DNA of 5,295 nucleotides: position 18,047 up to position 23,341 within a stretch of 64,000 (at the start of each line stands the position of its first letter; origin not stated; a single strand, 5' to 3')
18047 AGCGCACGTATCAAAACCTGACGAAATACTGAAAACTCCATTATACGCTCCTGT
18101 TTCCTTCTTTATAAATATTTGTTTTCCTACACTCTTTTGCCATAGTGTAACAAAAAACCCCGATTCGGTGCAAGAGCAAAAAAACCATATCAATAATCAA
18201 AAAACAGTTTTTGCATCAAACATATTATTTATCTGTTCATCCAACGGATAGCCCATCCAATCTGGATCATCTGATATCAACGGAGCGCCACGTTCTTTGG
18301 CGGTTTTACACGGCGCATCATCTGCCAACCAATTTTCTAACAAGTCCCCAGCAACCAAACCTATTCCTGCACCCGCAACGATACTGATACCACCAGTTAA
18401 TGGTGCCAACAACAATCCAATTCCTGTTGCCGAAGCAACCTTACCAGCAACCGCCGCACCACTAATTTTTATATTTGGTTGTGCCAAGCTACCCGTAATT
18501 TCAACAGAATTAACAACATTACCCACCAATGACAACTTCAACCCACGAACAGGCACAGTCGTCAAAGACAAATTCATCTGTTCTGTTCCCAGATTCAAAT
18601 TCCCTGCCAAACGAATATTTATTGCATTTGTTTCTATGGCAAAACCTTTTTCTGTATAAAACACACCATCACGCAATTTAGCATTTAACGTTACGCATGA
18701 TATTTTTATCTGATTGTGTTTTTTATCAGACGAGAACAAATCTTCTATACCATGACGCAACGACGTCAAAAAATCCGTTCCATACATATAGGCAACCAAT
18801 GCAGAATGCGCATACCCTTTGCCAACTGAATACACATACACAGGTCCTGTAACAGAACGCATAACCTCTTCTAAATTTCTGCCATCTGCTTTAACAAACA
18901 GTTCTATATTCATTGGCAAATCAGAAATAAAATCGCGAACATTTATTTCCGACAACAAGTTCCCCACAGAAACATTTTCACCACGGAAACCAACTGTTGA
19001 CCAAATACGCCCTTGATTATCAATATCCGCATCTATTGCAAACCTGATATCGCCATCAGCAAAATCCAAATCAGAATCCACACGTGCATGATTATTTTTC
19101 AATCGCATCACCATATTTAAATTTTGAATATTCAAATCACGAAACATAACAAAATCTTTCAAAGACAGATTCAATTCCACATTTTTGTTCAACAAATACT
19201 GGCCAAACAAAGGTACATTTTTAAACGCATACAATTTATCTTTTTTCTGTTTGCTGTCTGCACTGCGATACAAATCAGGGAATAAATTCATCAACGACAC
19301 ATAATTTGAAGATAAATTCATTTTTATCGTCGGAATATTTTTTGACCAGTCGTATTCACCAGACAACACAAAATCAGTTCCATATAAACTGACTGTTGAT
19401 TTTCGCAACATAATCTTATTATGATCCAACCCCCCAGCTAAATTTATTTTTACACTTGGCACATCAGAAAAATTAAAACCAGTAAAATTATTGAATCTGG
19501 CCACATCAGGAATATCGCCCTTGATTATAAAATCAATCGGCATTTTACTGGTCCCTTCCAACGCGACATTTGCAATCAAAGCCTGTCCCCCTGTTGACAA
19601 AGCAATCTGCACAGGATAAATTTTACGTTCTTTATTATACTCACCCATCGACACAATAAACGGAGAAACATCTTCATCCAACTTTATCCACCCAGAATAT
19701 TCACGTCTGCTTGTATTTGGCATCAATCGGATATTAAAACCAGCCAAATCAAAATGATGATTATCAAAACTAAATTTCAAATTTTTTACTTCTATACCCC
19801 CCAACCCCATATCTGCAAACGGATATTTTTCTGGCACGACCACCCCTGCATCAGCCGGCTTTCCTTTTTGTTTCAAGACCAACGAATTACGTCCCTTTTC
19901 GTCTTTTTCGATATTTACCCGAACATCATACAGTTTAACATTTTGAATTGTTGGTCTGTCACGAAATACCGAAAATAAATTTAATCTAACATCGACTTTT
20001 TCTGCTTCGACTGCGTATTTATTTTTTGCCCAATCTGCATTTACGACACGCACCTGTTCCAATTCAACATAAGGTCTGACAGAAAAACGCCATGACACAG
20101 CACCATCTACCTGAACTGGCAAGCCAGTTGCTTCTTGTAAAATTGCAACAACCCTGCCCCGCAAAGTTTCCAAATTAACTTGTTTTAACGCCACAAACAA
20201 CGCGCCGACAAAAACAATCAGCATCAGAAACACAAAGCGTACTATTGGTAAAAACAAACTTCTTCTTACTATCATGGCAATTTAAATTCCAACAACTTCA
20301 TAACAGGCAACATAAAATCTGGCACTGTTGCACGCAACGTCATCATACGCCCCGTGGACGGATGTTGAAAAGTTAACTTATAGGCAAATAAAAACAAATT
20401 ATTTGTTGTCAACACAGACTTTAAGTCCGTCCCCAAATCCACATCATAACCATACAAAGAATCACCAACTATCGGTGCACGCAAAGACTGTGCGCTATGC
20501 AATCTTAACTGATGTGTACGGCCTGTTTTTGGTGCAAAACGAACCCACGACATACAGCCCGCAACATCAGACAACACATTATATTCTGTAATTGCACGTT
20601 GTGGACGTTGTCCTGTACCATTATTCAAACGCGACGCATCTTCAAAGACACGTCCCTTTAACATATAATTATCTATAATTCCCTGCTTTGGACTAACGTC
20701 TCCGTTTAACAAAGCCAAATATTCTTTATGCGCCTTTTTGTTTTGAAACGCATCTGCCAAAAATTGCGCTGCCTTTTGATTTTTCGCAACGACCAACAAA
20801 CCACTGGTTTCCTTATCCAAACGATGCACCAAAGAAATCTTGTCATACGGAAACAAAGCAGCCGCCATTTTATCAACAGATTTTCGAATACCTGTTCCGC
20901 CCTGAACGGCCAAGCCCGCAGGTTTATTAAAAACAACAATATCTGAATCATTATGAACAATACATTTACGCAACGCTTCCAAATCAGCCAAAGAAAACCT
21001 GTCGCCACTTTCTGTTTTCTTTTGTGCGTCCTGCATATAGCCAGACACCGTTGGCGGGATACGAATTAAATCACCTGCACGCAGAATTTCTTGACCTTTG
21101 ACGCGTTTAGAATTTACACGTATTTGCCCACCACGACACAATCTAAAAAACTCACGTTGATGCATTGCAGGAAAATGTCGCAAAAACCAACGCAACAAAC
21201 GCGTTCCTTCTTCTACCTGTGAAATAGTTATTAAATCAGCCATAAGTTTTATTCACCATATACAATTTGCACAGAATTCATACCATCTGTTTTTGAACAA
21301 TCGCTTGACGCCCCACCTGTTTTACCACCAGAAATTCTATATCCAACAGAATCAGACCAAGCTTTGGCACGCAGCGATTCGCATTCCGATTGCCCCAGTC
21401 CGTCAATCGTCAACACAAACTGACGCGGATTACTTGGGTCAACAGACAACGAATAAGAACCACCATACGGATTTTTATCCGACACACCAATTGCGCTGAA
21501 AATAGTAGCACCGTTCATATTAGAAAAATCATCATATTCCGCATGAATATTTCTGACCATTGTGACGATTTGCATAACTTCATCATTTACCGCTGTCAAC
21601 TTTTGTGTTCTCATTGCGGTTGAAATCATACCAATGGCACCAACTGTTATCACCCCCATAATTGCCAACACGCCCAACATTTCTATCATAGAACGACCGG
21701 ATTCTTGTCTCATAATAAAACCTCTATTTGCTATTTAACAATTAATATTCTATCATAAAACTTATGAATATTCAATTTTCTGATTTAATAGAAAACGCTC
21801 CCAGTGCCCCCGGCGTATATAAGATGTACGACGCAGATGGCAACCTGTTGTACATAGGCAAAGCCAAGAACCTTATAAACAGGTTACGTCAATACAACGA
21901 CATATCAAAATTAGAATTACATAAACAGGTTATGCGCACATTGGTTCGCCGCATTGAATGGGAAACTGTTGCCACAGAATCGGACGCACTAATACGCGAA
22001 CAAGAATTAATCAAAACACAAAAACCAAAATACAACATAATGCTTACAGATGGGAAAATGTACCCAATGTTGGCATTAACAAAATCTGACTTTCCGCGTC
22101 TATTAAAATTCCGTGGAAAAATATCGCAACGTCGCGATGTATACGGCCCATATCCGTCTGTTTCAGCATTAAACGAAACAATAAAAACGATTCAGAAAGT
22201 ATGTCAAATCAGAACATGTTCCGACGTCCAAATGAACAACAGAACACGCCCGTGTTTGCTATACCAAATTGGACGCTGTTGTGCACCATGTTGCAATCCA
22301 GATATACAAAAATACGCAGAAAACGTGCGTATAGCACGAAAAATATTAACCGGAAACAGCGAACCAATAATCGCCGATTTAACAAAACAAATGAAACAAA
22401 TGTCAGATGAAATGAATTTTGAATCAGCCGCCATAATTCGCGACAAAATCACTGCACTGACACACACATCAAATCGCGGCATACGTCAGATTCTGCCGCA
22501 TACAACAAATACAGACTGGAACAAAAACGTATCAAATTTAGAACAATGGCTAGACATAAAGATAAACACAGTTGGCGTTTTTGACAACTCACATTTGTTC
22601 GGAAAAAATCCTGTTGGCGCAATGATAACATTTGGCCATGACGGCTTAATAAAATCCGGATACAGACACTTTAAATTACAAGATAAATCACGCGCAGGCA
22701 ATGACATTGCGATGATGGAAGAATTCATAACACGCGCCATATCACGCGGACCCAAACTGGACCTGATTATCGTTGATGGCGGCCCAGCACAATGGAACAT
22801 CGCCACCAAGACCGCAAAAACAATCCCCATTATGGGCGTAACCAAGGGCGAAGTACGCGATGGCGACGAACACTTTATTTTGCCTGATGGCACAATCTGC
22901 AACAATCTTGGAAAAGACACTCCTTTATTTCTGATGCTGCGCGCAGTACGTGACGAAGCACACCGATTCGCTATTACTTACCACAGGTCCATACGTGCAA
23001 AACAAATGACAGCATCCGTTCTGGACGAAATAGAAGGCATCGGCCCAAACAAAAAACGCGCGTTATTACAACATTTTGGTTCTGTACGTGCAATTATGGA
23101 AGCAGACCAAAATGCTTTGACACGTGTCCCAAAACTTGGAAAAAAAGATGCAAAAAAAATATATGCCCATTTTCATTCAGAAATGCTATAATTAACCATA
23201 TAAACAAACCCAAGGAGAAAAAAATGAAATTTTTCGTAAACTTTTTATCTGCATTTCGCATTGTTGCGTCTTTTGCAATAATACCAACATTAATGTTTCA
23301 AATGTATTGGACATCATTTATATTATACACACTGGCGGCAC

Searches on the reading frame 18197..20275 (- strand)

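Call 55: search_protein_families(library=pfam, max_evalue=1e-8, proteins=[window:18197-20275:-])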
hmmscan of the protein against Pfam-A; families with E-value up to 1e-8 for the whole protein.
window:18197-20275:- (692 aa): 2 families
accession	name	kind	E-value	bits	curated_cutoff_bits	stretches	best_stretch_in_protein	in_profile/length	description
PF05170.20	AsmA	-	6.5e-16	58.7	29.8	1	14-133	10-128/607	AsmA family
PF13116.12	YhdP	-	6.8e-14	51.2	46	1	10-171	13-155/1224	YhdP protein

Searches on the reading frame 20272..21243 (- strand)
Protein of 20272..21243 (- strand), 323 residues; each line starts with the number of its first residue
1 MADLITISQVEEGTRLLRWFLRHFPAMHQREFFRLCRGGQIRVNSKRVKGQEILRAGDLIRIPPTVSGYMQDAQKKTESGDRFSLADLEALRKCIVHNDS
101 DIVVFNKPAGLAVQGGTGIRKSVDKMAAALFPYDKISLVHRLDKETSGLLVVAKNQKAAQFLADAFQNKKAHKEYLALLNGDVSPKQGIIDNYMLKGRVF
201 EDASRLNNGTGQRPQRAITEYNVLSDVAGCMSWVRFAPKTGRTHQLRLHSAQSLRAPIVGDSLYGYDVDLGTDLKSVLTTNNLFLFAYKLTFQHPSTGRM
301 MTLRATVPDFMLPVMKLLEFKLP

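Call 55: search_protein_families(library=pfam, max_evalue=1e-8, proteins=[window:20272-21243:-])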
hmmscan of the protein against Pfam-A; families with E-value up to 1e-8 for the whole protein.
window:20272-21243:- (323 aa): 1 family
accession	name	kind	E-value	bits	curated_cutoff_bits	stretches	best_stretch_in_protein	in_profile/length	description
PF00849.27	PseudoU_synth_2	-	3.5e-30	105.7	26.8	1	101-252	1-152/152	RNA pseudouridylate synthase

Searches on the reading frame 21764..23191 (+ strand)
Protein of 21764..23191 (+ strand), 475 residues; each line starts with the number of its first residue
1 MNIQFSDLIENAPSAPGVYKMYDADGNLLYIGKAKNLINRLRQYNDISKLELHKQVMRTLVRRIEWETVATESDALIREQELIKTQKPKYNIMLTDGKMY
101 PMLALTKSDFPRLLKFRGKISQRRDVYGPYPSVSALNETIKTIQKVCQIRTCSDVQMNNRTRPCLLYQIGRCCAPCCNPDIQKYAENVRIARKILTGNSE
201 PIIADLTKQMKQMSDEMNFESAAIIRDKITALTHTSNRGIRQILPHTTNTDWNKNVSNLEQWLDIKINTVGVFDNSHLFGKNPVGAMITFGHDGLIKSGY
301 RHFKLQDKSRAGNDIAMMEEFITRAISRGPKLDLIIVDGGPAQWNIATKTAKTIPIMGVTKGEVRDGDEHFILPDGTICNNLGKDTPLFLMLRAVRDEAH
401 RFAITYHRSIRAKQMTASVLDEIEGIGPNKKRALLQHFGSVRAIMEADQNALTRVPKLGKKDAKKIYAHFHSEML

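Call 55: search_protein_families(library=pfam, max_evalue=1e-8, proteins=[window:21764-23191:+])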
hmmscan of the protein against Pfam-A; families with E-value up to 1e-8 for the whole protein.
window:21764-23191:+ (475 aa): 3 families
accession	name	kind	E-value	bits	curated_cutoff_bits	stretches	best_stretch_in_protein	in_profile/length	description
PF08459.17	UvrC_RNaseH_dom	-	3.7e-31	108.6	22.3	1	266-404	9-159/159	UvrC RNAse H endonuclease domain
PF14520.12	HHH_5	-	1.3e-12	48.4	27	1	419-469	3-54/57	Helix-hairpin-helix domain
PF01541.30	GIY-YIG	-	4.2e-12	46.6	22.6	1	16-91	2-78/78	GIY-YIG catalytic domain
